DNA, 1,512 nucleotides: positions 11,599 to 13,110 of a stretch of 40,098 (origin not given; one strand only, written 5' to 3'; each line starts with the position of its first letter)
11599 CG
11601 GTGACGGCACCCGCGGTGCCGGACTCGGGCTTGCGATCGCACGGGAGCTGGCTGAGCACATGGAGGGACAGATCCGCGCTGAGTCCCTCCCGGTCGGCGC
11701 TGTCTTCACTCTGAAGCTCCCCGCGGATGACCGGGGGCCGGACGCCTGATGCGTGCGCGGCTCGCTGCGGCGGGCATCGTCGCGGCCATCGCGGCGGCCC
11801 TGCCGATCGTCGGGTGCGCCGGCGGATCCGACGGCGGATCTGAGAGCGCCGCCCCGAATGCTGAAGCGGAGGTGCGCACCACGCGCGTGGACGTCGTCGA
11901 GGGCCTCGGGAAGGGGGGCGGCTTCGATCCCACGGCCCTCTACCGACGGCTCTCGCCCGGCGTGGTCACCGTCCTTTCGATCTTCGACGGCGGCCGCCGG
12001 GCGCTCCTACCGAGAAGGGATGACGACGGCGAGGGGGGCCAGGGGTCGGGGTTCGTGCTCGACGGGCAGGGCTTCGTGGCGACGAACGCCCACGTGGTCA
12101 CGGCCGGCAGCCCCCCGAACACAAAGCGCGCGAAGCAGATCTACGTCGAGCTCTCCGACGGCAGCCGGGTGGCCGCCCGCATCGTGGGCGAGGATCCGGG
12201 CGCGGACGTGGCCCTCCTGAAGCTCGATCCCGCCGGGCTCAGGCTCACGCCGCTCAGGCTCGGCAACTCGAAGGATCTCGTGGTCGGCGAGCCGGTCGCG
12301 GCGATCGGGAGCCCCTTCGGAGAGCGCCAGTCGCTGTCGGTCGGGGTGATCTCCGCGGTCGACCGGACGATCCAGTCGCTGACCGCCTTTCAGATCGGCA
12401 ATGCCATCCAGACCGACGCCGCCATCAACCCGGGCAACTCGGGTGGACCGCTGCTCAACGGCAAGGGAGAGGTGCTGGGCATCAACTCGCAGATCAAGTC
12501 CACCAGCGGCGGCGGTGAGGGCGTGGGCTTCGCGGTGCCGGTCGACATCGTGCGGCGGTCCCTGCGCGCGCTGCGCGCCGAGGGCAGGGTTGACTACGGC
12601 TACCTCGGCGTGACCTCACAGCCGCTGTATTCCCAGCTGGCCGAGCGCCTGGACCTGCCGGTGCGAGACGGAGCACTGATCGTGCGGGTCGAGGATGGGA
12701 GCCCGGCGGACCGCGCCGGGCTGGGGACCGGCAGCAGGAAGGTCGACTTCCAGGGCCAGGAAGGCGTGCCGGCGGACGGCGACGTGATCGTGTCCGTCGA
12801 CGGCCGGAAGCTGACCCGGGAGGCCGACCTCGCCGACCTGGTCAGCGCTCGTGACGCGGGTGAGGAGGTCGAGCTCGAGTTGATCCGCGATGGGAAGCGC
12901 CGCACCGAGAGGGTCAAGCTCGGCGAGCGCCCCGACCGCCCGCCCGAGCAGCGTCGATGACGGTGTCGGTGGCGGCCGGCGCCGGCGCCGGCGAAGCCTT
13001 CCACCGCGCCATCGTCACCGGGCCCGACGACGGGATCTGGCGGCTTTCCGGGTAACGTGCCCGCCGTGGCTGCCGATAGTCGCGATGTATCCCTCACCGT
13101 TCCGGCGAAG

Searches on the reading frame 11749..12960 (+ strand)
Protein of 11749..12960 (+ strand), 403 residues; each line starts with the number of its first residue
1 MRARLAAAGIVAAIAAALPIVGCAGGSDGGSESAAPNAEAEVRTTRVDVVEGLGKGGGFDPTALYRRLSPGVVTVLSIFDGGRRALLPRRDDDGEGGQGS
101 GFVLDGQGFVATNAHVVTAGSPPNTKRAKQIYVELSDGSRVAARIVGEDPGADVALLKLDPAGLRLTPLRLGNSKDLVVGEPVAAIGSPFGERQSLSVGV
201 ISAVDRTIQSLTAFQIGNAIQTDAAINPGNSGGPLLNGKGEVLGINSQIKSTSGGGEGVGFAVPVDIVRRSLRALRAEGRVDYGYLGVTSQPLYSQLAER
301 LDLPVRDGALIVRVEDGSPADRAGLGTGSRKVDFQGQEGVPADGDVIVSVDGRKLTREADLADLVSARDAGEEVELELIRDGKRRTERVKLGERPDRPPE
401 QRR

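Call 3: search_protein_families(library=pfam, proteins=[window:11749-12960:+], max_evalue=1)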
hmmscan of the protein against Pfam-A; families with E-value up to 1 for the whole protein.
window:11749-12960:+ (403 aa): 9 families
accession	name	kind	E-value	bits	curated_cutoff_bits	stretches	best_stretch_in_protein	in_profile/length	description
PF13365.12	Trypsin_2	-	1.5e-34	120.3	27.6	1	99-245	1-144/144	Trypsin-like peptidase domain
PF00089.32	Trypsin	-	2.1e-19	70.7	20.6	1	100-267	28-215/220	Trypsin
PF13180.12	PDZ_2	-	4.3e-14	53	27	1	284-391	1-80/80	PDZ domain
PF17820.7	PDZ_6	-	1.6e-08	34.6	27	2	344-380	19-54/54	PDZ domain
PF14685.13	PDZ_Tricorn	-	3.7e-05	24.1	25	1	338-386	36-85/88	Tricorn protease PDZ domain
PF17893.6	Cas9_b_hairpin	-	0.039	14.1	25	1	330-360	39-69/90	CRISPR-associated endonuclease Cas9 beta-hairpin domain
PF00595.29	PDZ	-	0.041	14.7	23.2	0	344-377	46-79/81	PDZ domain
PF01732.22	Mycop_pep_DUF31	-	0.067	13.3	27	0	209-246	306-344/346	Mycoplasma peptidase (DUF31)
PF10459.15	Peptidase_S46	-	0.21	10.6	22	1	223-246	627-650/698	Peptidase S46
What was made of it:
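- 11749..12960 (+): HtrA/PepD-like serine protease with a PDZ domain and a lipobox (LPIVGC). It lies immediately upstream. The arrangement RR-HK-HtrA resembles mprA-mprB-pepD. Trypsin_2 at E 1.5e-34 and PDZ_2 (call 3).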
